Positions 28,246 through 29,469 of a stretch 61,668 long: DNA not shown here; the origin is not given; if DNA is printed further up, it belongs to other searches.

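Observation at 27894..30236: SLATT-like 2-TM gene fused in an operon with two tandem, apparently active SMODS/CD-NTase-like nucleotidyltransferases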

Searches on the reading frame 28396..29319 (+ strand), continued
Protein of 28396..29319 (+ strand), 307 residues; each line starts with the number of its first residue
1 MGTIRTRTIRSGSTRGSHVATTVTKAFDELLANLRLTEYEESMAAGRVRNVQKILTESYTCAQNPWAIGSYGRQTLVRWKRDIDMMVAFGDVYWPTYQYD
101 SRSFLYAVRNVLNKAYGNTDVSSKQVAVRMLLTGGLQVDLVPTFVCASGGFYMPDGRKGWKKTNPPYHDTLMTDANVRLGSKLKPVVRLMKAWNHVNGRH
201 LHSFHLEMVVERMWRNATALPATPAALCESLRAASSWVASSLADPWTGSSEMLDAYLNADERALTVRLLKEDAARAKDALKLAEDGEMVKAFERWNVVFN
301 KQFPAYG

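Call 97: search_protein_families(library=padloc, proteins=[L083:2426-3346:+, L083:3208-4218:+, L083:4179-5039:+, L142:768-2207:+, L142:2223-2993:+, L142:3013-3864:+, L142:4007-4525:+, L068:4831-5736:+], max_evalue=0.00001)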
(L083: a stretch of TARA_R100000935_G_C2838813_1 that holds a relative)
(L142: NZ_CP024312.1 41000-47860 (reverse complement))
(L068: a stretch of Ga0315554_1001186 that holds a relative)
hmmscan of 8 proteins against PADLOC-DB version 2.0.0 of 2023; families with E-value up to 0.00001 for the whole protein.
L083:2426-3346:+ (306 aa): 9 families
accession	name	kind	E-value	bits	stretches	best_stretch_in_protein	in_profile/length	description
PDLC00722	Effector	-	3.4e-123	408.5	1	3-303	4-303/310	4TM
PDLC00721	Effector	-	1.6e-35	120.6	1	13-299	4-292/305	4TM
PDLC00716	Effector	-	2.4e-31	107.6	1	13-302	3-295/302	4TM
PDLC00715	Effector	-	7.3e-30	102.2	1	13-300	3-306/315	4TM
PDLC00723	Effector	-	1.6e-25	88.3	1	13-295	7-293/302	4TM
PDLC00725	Effector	-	2.3e-25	87.6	1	14-300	6-289/293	4TM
PDLC00718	Effector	-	4.4e-23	80.1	1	13-298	3-289/291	4TM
PDLC00720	Effector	-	5.6e-19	66.4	1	11-299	15-310/322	4TM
PDLC00717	Effector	-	2.7e-17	61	1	12-293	2-294/306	4TM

L083:3208-4218:+ (336 aa): 29 families (the best 25 are shown)
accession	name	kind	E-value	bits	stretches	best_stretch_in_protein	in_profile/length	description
PDLC00823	Cyclase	-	9.6e-95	315.5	1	47-335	2-283/285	oligonucleotide-cyclase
PDLC00809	Cyclase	-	8.9e-35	118.7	1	48-336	2-295/295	oligonucleotide-cyclase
PDLC00818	Cyclase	-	1.2e-33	115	1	51-335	4-294/322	oligonucleotide-cyclase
PDLC00802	Cyclase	-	1.2e-31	108.1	2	186-335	176-330/332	oligonucleotide-cyclase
PDLC00786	Cyclase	-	6.8e-31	105.7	1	52-334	5-292/293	oligonucleotide-cyclase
PDLC00776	Cyclase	-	2.4e-30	103.9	1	49-335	4-285/287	oligonucleotide-cyclase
PDLC00796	Cyclase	-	2.8e-27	94.1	1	50-335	3-286/432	oligonucleotide-cyclase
PDLC00814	Cyclase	-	1.4e-24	85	1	52-252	7-208/295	oligonucleotide-cyclase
PDLC00773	Cyclase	-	2.7e-22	77.8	1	90-336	41-297/334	oligonucleotide-cyclase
PDLC00779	Cyclase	-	2.7e-20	71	1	172-322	137-286/345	oligonucleotide-cyclase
PDLC00792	Cyclase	-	2.7e-20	70.8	1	49-251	2-203/236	oligonucleotide-cyclase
PDLC00820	Cyclase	-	1.6e-19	68.4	1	49-335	2-277/324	oligonucleotide-cyclase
PDLC00810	Cyclase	-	5.2e-17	60.3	1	51-331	5-294/335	oligonucleotide-cyclase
PDLC00774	Cyclase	-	7.4e-17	59.5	1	52-335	6-287/316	oligonucleotide-cyclase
PDLC00808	Cyclase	-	2.7e-16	57.7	1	59-264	16-233/325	oligonucleotide-cyclase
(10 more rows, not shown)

L083:4179-5039:+ (286 aa): 17 families
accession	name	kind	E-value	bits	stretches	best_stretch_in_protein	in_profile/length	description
PDLC00776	Cyclase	-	1.4e-113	377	1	13-286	1-281/287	oligonucleotide-cyclase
PDLC00823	Cyclase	-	6e-33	112.7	1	29-285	17-278/285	oligonucleotide-cyclase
PDLC00805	Cyclase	-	1.5e-22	78.5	1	37-279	45-304/314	oligonucleotide-cyclase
PDLC00809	Cyclase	-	8.5e-22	76.1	1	33-285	20-289/295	oligonucleotide-cyclase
PDLC00769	Cyclase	-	8.5e-20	69.3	1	34-199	20-194/261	oligonucleotide-cyclase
PDLC00786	Cyclase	-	4.8e-19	66.8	1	59-281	50-284/293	oligonucleotide-cyclase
PDLC00796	Cyclase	-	2.7e-18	64.5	1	58-229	47-229/432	oligonucleotide-cyclase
PDLC00814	Cyclase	-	5.3e-17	60.1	1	92-202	93-206/295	oligonucleotide-cyclase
PDLC00803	Cyclase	-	9e-14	49.7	1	20-221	6-205/253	oligonucleotide-cyclase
PDLC00792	Cyclase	-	2e-13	48.3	1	61-189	51-189/236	oligonucleotide-cyclase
PDLC00802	Cyclase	-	1e-12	45.9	1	134-284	172-324/332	oligonucleotide-cyclase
PDLC00820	Cyclase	-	2.1e-12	44.9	1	56-197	45-196/324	oligonucleotide-cyclase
PDLC00773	Cyclase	-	5.3e-12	44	1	69-268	67-277/334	oligonucleotide-cyclase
PDLC00818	Cyclase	-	3e-09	34.9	1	145-282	155-286/322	oligonucleotide-cyclase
PDLC00779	Cyclase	-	5.1e-08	30.6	1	34-285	26-294/345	oligonucleotide-cyclase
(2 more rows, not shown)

L142:768-2207:+ (479 aa): 31 families (the best 25 are shown)
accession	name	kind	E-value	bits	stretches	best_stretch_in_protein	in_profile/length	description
PDLC00793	Cyclase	-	2.5e-187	621.6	1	1-478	1-461/462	oligonucleotide-cyclase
PDLC00787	Cyclase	-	9.4e-95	315.7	1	1-311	1-315/333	oligonucleotide-cyclase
PDLC00798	Cyclase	-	8e-47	158.3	1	1-300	1-298/344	oligonucleotide-cyclase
PDLC00770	Cyclase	-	2.6e-38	130.1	2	177-479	234-509/509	oligonucleotide-cyclase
PDLC00780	Cyclase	-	5.2e-34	116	2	9-163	14-183/388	oligonucleotide-cyclase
PDLC00815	Cyclase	-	4.4e-32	109.7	2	8-163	16-175/393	oligonucleotide-cyclase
PDLC00774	Cyclase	-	8.1e-32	108.7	1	5-315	6-303/316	oligonucleotide-cyclase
PDLC00822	Cyclase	-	5.4e-29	99.7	2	135-312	182-357/375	oligonucleotide-cyclase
PDLC00816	Cyclase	-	3.4e-28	96.8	2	9-162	19-177/542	oligonucleotide-cyclase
PDLC00796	Cyclase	-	2.3e-22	78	2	1-312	1-299/432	oligonucleotide-cyclase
PDLC00773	Cyclase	-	4e-22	77.2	1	6-311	6-307/334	oligonucleotide-cyclase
PDLC00795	Cyclase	-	5.8e-22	76.2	1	1-313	2-332/340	oligonucleotide-cyclase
PDLC00797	Cyclase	-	2.7e-18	64.2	2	12-161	21-183/417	oligonucleotide-cyclase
PDLC00824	Cyclase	-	2.9e-18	63.9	1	11-311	18-326/466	oligonucleotide-cyclase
PDLC00778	Cyclase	-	1.2e-17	61.9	1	17-334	18-339/455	oligonucleotide-cyclase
PDLC00823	Cyclase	-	2.8e-15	54.7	1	7-298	9-282/285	oligonucleotide-cyclase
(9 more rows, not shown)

L142:2223-2993:+ (256 aa): 2 families
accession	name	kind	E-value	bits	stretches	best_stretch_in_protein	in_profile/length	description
PDLC00719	Effector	-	1.1e-104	347.4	1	1-256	1-256/256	4TM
PDLC00726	Effector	-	1.1e-34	118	1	10-252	9-253/258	4TM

L142:3013-3864:+ (283 aa): 32 families (the best 25 are shown)
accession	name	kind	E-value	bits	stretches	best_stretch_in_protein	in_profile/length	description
PDLC00823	Cyclase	-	1.6e-99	331.1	1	2-283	6-285/285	oligonucleotide-cyclase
PDLC00809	Cyclase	-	6e-63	211.2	1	2-281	5-294/295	oligonucleotide-cyclase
PDLC00776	Cyclase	-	1.7e-39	133.9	1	2-282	6-286/287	oligonucleotide-cyclase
PDLC00786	Cyclase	-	3e-39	133.2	1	2-280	4-292/293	oligonucleotide-cyclase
PDLC00814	Cyclase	-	1.9e-37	127.2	1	3-281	7-292/295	oligonucleotide-cyclase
PDLC00805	Cyclase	-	1.8e-34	117.6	1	2-278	26-312/314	oligonucleotide-cyclase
PDLC00822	Cyclase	-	7.4e-34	115.7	2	129-282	185-345/375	oligonucleotide-cyclase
PDLC00796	Cyclase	-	2.4e-33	114.1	1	2-281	4-286/432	oligonucleotide-cyclase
PDLC00773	Cyclase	-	8.9e-32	109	1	15-281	17-296/334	oligonucleotide-cyclase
PDLC00820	Cyclase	-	1.8e-31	107.6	1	4-281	6-277/324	oligonucleotide-cyclase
PDLC00802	Cyclase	-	3.2e-31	106.8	1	95-283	136-332/332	oligonucleotide-cyclase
PDLC00818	Cyclase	-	5.3e-28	96.5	1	112-281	131-294/322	oligonucleotide-cyclase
PDLC00792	Cyclase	-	2.2e-26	90.8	1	3-196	5-205/236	oligonucleotide-cyclase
PDLC00803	Cyclase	-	3.3e-22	77.4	1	19-256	22-246/253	oligonucleotide-cyclase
PDLC00769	Cyclase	-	6.3e-22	76.3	1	27-188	29-192/261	oligonucleotide-cyclase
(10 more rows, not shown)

L142:4007-4525:+ (172 aa): 0 families

L068:4831-5736:+ (301 aa): 1 family
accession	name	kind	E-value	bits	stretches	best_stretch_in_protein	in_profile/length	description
PDLC00724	Effector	-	5.3e-19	66.5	1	28-295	15-277/287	4TM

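Call 99: search_protein_families(library=ncbifam, proteins=[L142:4007-4525:+, L049:4353-4907:+, L051:4453-5001:+, L137:2028-2594:+, L052:5439-6029:+, L063:1556-2080:+], max_evalue=0.001)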
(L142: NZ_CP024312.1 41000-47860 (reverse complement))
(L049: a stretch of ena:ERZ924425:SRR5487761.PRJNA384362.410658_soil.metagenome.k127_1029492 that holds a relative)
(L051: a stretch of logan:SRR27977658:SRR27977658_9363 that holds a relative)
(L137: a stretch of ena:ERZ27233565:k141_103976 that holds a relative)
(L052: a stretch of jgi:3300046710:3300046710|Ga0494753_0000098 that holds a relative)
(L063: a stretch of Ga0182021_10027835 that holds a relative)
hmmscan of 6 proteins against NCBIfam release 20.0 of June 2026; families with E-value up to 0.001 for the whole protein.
L142:4007-4525:+ (172 aa): 0 families

L049:4353-4907:+ (184 aa): 0 families

L051:4453-5001:+ (182 aa): 1 family
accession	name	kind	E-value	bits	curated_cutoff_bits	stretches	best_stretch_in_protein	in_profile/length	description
NF033632.1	SLATT_4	domain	1.4e-20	73.7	55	1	16-166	1-152/154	SLATT domain-containing protein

L137:2028-2594:+ (188 aa): 1 family
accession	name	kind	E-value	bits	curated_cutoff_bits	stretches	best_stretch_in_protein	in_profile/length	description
NF033632.1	SLATT_4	domain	7.5e-19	68.1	55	1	18-170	1-153/154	SLATT domain-containing protein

L052:5439-6029:+ (196 aa): 1 family
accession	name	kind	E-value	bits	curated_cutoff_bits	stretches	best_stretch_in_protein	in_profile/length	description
NF033632.1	SLATT_4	domain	7.3e-21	74.6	55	1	17-169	1-153/154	SLATT domain-containing protein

L063:1556-2080:+ (174 aa): 1 family
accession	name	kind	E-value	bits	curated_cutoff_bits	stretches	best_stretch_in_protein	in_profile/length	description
NF033632.1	SLATT_4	domain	9.5e-19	67.8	55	1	14-123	1-113/154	SLATT domain-containing protein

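Call 119: search_protein_families(library=ncbifam, proteins=[L137:4399-5685:+], max_evalue=0.01)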
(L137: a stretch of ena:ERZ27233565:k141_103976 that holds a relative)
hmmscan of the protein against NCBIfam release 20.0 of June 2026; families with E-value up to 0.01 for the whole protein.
L137:4399-5685:+ (428 aa): 0 families
